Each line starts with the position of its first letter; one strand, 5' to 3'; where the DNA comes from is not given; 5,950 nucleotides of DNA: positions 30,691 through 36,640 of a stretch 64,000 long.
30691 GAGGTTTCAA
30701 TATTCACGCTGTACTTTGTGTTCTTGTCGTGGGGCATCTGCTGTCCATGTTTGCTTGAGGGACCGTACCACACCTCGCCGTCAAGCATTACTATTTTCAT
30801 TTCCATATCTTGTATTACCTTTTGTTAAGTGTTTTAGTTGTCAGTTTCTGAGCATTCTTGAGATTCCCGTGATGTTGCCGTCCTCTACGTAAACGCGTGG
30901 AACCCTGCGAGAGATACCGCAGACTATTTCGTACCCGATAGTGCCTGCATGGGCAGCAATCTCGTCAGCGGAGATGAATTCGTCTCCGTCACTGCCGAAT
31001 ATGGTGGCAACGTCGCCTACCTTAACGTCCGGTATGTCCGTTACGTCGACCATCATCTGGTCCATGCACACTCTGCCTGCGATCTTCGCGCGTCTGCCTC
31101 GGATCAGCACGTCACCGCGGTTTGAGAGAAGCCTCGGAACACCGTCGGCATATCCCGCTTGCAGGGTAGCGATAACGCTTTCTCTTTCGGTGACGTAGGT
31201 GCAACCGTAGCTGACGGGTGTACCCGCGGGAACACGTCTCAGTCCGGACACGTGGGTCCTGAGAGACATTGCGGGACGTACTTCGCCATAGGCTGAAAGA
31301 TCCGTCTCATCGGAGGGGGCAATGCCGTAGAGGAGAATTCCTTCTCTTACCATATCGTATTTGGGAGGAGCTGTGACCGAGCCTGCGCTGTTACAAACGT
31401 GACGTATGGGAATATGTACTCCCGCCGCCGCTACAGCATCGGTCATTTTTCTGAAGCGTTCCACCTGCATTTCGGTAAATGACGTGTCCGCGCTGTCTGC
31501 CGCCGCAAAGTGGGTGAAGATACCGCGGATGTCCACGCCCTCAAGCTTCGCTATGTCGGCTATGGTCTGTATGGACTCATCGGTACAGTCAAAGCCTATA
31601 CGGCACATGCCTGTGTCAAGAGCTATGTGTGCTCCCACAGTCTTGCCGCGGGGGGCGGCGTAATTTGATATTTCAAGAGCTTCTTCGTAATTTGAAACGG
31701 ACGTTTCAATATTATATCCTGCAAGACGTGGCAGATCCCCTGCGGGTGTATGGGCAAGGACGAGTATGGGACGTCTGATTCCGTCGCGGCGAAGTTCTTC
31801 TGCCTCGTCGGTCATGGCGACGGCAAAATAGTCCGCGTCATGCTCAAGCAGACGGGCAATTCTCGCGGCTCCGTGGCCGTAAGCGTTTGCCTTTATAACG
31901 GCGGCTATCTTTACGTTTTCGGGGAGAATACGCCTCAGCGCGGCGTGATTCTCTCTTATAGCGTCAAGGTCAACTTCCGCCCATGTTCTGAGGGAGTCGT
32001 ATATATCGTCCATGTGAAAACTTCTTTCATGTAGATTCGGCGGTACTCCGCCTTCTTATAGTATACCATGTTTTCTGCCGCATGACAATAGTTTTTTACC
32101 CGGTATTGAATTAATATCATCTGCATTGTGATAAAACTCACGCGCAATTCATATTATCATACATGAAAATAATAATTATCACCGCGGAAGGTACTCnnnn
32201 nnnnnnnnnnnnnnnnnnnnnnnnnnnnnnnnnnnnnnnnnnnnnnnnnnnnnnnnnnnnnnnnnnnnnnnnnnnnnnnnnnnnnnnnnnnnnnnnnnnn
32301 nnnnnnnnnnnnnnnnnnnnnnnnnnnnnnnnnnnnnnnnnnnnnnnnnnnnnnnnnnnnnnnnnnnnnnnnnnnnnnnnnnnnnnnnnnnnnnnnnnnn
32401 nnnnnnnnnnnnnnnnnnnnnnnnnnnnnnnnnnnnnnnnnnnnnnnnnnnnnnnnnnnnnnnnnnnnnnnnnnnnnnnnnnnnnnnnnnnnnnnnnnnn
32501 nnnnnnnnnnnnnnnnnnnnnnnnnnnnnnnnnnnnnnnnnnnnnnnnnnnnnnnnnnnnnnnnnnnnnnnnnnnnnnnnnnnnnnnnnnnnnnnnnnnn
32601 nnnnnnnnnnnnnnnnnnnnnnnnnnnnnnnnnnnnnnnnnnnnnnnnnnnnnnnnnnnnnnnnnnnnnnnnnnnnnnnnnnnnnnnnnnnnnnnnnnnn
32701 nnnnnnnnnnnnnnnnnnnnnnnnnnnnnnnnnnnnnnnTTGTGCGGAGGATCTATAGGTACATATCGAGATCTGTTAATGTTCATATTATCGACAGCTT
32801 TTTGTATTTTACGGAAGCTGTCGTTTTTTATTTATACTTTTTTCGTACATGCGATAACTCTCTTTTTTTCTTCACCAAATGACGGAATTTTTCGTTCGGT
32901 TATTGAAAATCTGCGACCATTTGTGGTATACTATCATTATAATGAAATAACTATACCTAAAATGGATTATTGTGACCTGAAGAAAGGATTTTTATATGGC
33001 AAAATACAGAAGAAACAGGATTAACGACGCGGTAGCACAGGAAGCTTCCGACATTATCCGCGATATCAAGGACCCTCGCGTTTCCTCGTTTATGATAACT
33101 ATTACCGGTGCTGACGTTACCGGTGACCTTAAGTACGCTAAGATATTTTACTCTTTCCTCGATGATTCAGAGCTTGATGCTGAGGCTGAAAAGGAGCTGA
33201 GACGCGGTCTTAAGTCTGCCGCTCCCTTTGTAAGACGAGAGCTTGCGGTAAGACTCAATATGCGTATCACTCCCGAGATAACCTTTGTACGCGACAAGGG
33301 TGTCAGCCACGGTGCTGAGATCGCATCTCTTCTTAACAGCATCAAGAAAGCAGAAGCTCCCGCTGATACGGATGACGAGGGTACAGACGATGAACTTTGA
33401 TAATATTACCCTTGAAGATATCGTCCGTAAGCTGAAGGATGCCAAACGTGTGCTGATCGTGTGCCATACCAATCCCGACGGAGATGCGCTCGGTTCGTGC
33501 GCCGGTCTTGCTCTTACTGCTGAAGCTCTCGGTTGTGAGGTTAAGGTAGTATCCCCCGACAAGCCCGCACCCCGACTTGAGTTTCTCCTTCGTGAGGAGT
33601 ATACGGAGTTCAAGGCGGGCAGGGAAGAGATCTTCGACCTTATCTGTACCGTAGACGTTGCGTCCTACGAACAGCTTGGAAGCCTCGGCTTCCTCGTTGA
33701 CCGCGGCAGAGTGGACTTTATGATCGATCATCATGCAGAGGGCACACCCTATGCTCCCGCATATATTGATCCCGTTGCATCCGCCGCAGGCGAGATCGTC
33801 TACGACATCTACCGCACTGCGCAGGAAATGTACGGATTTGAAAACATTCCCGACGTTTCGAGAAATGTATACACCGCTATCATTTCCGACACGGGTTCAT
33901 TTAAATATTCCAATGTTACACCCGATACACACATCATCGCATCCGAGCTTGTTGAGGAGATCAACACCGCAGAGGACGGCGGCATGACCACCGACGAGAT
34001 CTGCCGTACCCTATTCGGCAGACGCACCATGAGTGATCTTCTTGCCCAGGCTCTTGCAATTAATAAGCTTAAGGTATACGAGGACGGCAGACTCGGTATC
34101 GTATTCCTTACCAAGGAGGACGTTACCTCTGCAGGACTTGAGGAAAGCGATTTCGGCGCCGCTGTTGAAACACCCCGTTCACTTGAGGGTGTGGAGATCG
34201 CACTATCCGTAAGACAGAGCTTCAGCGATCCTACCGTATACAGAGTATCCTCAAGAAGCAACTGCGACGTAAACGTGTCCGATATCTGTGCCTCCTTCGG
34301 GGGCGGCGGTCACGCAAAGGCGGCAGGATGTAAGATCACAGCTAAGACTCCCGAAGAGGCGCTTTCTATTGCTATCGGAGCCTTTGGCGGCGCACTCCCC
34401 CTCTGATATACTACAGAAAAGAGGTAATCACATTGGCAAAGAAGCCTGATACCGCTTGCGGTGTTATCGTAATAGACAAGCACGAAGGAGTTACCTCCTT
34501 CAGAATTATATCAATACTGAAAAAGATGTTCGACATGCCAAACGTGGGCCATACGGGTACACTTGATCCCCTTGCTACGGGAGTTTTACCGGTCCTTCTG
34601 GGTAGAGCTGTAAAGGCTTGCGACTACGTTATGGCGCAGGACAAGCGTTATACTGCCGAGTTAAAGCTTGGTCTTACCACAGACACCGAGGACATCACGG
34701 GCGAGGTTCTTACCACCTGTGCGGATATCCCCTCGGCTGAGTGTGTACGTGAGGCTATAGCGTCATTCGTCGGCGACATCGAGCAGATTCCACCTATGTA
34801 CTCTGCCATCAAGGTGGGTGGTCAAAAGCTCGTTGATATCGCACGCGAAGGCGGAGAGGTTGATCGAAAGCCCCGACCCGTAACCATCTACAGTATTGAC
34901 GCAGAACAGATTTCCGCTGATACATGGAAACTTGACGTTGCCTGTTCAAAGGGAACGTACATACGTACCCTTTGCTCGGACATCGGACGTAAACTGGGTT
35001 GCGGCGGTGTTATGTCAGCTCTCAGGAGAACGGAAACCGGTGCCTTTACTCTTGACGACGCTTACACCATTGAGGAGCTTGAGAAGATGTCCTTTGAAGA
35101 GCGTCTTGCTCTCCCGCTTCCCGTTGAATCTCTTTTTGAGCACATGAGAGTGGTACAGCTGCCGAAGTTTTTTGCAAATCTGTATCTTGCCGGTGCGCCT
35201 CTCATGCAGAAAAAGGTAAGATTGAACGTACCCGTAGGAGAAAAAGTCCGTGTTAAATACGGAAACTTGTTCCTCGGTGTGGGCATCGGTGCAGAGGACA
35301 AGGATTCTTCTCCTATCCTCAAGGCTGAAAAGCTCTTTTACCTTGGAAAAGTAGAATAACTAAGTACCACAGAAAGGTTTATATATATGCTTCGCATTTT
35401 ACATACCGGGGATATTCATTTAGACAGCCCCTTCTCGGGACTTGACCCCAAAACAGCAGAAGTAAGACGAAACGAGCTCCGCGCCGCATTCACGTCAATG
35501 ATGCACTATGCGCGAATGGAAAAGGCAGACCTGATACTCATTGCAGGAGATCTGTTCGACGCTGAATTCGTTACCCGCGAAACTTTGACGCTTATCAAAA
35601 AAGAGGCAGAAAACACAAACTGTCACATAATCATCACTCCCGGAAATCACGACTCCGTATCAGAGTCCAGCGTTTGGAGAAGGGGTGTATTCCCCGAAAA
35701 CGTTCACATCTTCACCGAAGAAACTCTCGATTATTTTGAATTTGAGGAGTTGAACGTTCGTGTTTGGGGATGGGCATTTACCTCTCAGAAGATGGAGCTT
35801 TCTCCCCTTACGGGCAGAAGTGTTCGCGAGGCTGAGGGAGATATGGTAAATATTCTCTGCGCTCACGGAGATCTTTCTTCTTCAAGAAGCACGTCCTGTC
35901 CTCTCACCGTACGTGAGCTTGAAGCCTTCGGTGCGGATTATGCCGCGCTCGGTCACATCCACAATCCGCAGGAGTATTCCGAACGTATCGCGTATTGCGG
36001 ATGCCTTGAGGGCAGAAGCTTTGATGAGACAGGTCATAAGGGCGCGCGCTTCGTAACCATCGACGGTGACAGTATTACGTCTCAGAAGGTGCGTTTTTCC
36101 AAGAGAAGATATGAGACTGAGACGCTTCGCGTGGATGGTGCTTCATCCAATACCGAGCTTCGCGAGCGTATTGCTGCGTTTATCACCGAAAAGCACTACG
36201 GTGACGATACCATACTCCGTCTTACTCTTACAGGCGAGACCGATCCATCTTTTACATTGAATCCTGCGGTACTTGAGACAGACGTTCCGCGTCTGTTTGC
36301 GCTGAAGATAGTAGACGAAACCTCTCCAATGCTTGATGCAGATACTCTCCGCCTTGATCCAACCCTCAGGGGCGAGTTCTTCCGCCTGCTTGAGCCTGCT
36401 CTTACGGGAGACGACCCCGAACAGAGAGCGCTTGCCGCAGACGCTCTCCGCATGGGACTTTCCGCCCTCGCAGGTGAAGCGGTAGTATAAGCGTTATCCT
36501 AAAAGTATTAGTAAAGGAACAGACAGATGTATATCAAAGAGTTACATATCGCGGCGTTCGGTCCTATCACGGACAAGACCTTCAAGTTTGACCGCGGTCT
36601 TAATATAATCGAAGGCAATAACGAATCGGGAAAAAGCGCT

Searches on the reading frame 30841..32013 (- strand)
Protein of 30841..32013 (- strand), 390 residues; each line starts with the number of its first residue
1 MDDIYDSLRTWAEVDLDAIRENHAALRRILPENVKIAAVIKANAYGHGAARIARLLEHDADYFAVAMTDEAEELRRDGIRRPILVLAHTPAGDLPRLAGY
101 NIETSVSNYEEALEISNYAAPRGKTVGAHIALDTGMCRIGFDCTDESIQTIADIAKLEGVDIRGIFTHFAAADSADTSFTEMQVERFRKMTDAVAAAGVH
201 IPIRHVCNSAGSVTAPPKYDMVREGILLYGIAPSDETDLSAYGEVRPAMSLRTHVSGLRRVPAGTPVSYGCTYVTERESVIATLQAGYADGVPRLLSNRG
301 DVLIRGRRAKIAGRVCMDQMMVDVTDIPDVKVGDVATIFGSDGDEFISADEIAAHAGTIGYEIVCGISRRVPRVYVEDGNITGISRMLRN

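Call 84: search_protein_families(library=pfam, max_evalue=0.00001, proteins=[window:30841-32013:-])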
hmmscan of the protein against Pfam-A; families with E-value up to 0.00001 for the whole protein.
window:30841-32013:- (390 aa): 2 families
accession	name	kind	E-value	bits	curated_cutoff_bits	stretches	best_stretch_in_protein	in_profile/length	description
PF01168.26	Ala_racemase_N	-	1.9e-69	234.2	24.1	1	14-233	1-220/220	Alanine racemase, N-terminal domain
PF00842.27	Ala_racemase_C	-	1.7e-51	173.5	25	1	248-375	1-127/127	Alanine racemase, C-terminal domain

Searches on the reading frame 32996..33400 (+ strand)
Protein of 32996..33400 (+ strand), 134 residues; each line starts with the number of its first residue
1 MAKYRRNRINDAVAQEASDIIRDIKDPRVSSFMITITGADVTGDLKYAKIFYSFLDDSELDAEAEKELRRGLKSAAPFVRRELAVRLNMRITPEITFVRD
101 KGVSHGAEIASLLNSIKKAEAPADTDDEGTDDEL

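Call 84: search_protein_families(library=pfam, max_evalue=0.00001, proteins=[window:32996-33400:+])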
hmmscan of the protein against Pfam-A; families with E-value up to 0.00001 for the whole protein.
window:32996-33400:+ (134 aa): 1 family
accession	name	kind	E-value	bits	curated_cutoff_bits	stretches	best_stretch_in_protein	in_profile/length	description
PF02033.23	RBFA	-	7.2e-29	100.6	34.7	1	5-113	1-105/105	Ribosome-binding factor A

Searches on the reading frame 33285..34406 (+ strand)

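Call 84: search_protein_families(library=pfam, max_evalue=0.00001, proteins=[window:33285-34406:+])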
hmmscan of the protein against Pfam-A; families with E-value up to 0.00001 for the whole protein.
window:33285-34406:+ (373 aa): 2 families
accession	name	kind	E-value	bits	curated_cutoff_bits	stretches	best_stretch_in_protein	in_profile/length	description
PF01368.27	DHH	-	4.5e-15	56.5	28.1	1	55-198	1-124/125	DHH family, N-terminal domain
PF02272.25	DHHA1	-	5.7e-09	36.8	25.9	1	283-362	11-95/102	DHHA1 domain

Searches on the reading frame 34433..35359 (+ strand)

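Call 84: search_protein_families(library=pfam, max_evalue=0.00001, proteins=[window:34433-35359:+])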
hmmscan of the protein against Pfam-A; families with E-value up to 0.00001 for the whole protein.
window:34433-35359:+ (308 aa): 2 families
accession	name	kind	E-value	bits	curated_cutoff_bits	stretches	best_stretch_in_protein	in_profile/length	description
PF01509.24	TruB_N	-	1.1e-52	178.8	27.3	1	30-177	1-149/149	TruB family pseudouridylate synthase (N terminal domain)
PF16198.10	TruB_C_2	-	1.5e-15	57.5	29.3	1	178-221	1-44/66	tRNA pseudouridylate synthase B C-terminal domain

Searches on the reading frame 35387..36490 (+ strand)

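Call 84: search_protein_families(library=pfam, max_evalue=0.00001, proteins=[window:35387-36490:+])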
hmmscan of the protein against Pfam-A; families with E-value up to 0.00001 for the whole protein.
window:35387-36490:+ (367 aa): 1 family
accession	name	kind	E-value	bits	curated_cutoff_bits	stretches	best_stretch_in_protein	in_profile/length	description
PF00149.33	Metallophos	-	1.7e-16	61.6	21.5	1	2-193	1-190/191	Calcineurin-like phosphoesterase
